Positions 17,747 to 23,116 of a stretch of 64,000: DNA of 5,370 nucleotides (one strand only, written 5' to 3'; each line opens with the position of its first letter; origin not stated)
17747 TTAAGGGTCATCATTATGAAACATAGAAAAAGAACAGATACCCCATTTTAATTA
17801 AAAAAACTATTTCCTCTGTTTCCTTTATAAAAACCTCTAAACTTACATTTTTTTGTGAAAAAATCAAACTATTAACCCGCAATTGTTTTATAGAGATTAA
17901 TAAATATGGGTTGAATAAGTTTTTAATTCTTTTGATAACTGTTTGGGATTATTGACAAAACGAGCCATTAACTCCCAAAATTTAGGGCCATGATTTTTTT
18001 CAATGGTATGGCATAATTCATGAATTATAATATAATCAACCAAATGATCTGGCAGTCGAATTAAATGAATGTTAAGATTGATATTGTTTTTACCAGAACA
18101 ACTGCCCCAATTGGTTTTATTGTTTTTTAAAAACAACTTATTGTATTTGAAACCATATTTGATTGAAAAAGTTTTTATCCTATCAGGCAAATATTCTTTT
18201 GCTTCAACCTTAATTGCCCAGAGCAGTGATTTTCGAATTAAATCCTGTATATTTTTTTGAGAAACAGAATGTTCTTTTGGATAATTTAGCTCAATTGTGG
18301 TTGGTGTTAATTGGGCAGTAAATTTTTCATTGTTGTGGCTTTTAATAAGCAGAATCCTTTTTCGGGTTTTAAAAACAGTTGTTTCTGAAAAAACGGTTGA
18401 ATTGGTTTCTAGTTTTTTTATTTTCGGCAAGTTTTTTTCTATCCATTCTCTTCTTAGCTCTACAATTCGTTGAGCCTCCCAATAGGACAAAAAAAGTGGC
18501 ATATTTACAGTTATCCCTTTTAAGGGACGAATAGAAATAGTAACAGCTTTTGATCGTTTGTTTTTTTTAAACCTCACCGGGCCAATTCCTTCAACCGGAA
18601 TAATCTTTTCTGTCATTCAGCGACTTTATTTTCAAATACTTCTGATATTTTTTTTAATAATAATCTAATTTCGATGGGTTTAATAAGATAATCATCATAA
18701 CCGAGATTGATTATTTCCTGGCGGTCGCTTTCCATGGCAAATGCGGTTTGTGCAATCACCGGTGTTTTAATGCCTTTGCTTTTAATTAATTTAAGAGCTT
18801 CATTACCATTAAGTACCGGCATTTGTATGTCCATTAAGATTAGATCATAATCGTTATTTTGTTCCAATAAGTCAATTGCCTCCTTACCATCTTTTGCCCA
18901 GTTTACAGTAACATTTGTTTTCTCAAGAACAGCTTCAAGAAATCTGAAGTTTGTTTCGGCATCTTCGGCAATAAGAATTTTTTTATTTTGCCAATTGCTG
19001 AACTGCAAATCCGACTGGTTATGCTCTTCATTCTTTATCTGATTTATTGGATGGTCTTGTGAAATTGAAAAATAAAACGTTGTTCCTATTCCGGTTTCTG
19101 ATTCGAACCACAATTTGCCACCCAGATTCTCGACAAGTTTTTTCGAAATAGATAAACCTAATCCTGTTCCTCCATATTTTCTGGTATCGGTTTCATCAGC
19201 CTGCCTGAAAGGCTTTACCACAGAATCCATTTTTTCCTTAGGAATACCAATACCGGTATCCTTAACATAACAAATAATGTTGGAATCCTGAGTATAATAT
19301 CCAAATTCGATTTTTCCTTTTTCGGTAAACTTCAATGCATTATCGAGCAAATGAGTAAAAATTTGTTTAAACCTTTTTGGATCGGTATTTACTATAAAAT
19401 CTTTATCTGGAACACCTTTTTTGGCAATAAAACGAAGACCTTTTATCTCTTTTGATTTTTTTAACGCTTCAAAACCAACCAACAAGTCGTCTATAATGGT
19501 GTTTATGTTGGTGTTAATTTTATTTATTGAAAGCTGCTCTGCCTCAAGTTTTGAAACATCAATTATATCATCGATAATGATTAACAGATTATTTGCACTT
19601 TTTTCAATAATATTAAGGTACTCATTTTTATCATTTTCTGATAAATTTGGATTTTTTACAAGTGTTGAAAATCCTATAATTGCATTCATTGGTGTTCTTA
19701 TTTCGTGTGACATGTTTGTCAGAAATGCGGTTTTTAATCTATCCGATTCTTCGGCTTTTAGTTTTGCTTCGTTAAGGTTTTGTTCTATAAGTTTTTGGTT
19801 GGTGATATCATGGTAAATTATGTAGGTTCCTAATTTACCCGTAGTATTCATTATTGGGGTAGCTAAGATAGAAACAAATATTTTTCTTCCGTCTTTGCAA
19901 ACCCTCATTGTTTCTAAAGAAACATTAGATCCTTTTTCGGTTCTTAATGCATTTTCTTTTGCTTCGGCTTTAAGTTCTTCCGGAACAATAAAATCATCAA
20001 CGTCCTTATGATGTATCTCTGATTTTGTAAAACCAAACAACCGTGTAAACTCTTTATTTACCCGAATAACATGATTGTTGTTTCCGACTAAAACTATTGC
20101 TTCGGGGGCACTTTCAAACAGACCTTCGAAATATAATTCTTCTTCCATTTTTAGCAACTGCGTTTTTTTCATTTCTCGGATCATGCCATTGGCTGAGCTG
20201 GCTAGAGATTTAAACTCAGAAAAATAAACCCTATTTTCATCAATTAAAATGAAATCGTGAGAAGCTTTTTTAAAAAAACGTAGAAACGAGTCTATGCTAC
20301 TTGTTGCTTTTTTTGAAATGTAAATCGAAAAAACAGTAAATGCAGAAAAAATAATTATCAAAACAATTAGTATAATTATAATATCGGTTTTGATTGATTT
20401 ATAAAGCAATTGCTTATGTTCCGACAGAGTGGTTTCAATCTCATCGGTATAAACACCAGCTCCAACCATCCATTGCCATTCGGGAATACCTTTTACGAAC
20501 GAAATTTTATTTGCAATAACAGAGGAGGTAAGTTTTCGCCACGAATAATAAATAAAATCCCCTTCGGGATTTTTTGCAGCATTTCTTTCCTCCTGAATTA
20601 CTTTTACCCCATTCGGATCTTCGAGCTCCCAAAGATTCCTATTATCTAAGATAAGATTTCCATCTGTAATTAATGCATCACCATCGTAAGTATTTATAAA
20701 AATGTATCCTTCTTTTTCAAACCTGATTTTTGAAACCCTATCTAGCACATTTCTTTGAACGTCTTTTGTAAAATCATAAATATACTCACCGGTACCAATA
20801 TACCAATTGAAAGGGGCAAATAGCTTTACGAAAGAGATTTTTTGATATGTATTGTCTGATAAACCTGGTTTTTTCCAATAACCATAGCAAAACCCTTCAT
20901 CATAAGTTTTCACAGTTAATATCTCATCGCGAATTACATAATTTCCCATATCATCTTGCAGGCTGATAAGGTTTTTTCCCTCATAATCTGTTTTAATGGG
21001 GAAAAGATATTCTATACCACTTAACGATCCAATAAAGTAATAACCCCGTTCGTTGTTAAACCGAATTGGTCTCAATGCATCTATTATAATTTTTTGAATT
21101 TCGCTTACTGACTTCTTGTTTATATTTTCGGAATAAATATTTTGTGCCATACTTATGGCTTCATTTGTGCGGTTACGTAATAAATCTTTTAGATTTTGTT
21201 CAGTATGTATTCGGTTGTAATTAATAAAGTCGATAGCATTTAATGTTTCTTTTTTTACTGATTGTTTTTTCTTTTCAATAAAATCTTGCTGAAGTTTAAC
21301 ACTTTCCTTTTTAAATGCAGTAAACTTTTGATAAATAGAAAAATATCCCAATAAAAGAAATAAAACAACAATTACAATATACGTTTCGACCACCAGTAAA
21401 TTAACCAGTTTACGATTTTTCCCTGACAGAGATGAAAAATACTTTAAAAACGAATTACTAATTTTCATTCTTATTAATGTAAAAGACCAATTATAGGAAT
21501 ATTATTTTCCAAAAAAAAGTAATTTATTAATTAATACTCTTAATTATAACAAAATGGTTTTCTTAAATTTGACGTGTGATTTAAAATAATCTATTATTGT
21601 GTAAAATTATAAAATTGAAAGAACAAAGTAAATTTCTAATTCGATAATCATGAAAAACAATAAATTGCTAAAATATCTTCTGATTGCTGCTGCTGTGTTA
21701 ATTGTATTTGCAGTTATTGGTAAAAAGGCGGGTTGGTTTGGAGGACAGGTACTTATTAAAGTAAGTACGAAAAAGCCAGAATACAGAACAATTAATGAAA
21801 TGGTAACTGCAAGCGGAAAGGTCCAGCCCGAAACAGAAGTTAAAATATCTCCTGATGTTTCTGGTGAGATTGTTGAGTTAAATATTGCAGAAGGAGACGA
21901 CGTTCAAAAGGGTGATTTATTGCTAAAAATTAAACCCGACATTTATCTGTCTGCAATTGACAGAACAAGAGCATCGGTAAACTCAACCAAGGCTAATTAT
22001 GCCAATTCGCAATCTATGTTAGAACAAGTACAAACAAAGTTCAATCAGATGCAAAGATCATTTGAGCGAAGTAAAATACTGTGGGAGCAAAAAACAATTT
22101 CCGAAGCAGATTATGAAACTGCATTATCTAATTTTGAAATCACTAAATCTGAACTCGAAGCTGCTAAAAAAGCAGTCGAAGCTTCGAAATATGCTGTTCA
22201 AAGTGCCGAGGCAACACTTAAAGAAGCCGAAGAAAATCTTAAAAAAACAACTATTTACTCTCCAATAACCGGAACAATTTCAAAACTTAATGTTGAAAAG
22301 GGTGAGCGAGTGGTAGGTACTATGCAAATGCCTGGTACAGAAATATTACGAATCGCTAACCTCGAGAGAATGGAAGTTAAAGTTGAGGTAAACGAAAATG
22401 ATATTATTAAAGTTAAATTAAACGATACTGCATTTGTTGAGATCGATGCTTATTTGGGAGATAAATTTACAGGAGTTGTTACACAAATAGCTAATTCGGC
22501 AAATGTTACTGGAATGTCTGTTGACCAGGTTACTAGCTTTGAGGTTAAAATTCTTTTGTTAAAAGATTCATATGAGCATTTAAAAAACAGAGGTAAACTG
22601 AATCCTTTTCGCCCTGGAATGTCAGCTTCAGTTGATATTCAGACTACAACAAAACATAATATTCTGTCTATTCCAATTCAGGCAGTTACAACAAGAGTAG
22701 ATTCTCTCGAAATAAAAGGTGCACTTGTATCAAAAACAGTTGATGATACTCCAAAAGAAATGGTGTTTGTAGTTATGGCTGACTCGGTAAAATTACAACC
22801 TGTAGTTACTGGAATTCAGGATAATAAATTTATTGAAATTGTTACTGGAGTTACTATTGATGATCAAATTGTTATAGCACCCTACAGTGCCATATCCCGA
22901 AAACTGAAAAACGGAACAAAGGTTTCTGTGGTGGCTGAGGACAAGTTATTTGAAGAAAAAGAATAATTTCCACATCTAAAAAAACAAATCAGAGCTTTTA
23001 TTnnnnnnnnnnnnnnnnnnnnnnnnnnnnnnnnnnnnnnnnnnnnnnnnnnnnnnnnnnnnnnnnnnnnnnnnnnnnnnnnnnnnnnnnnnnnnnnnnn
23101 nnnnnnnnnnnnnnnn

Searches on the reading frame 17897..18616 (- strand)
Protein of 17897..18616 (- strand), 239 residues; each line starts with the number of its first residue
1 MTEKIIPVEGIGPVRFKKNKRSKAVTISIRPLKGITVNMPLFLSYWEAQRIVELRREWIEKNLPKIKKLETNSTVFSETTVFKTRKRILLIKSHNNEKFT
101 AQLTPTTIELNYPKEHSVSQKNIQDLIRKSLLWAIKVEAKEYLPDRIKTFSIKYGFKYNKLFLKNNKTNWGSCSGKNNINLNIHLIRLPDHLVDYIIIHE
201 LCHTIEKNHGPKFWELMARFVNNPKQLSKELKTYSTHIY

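Call 74: search_protein_families(library=pfam, proteins=[window:17897-18616:-], max_evalue=0.000001)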
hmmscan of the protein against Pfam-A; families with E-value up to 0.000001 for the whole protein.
window:17897-18616:- (239 aa): 1 family
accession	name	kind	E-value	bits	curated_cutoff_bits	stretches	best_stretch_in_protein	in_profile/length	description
PF01863.23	YgjP-like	-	1.3e-44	153.2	26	1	24-233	2-206/207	YgjP-like, metallopeptidase domain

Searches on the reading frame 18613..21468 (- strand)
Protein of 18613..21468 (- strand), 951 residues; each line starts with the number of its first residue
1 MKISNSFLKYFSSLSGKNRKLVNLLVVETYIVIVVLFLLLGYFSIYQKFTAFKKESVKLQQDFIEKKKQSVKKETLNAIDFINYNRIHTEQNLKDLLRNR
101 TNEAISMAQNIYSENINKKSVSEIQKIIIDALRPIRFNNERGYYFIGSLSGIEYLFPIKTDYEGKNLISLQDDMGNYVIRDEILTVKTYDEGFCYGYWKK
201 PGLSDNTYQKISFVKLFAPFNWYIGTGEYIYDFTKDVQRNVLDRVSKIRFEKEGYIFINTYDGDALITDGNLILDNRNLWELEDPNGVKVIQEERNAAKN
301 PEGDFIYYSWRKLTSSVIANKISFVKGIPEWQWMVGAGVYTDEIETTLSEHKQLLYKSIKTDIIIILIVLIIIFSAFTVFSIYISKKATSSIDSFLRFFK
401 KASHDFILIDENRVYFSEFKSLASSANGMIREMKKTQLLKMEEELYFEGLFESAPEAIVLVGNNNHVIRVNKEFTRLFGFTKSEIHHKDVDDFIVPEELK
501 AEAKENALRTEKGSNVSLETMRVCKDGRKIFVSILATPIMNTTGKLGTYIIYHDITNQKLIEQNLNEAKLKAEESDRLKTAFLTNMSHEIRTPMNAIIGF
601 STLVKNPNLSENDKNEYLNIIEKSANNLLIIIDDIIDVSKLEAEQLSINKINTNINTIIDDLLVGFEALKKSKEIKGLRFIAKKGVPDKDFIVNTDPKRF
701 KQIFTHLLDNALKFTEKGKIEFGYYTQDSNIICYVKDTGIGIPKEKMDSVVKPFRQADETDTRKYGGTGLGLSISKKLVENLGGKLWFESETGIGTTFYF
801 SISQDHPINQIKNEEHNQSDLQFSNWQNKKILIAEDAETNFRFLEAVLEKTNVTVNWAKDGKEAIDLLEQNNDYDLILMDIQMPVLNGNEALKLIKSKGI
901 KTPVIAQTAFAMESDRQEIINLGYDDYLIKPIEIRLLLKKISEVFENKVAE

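Call 74: search_protein_families(library=pfam, proteins=[window:18613-21468:-], max_evalue=0.000001)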
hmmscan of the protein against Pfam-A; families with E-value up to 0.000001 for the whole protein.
window:18613-21468:- (951 aa): 11 families
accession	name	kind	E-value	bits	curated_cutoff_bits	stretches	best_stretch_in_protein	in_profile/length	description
PF08269.17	dCache_2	-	3.5e-89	299.3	26.5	1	50-345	3-298/298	Cache domain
PF17200.10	sCache_2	-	8.6e-49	165.9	25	2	95-237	7-149/155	Single Cache domain 2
PF02518.31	HATPase_c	-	2.2e-26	92.9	26.4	1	696-803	2-108/111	Histidine kinase-, DNA gyrase B-, and HSP90-like ATPase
PF00072.30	Response_reg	-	7.5e-26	90.9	30.2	1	831-941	1-110/111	Response regulator receiver domain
PF00512.31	HisKA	-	1.5e-16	60.7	26.9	1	579-644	2-66/66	His Kinase A (phospho-acceptor) domain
PF17201.10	Cache_3-Cache_2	-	7.6e-16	58.7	27.7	1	236-349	186-294/299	Cache 3/Cache 2 fusion domain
PF13426.13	PAS_9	-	1.7e-14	54.4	27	1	455-556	1-102/103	PAS domain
PF00989.32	PAS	-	1e-09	38.8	22.6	1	447-554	3-112/113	PAS fold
PF08448.16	PAS_4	-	1.5e-07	32.1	23.1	1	451-559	1-109/110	PAS fold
PF08447.18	PAS_3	-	2.2e-07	31.5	25.6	1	468-547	2-83/89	PAS fold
PF13188.13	PAS_8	-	2.3e-07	30.9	21.8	1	446-498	2-55/65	PAS domain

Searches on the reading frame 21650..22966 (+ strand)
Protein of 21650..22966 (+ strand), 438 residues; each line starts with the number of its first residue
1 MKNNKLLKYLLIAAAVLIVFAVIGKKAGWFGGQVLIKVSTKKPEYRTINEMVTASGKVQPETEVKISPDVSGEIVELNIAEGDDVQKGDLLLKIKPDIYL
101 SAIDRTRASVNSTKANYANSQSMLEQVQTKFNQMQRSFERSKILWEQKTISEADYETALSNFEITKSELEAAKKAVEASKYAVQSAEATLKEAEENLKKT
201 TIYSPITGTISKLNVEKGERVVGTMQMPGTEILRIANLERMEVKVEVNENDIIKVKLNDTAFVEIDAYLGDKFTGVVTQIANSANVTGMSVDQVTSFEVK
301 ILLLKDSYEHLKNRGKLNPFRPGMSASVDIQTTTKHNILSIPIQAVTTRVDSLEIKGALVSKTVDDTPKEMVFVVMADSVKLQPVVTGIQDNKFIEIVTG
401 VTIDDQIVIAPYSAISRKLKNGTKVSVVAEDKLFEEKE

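Call 74: search_protein_families(library=pfam, proteins=[window:21650-22966:+], max_evalue=0.000001)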
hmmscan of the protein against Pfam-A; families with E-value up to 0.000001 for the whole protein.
window:21650-22966:+ (438 aa): 3 families
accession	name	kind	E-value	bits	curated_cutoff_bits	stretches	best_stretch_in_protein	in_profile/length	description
PF16576.10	HlyD_D23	-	2e-19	70.2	30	1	48-285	2-189/214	Barrel-sandwich domain of CusB or HlyD membrane-fusion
PF13437.12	HlyD_3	-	8.9e-13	49.4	22.2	1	201-301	1-93/106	HlyD family secretion protein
PF13533.13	Biotin_lipoyl_2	-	1.3e-10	41.3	29.8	1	64-94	1-31/32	Biotin-lipoyl like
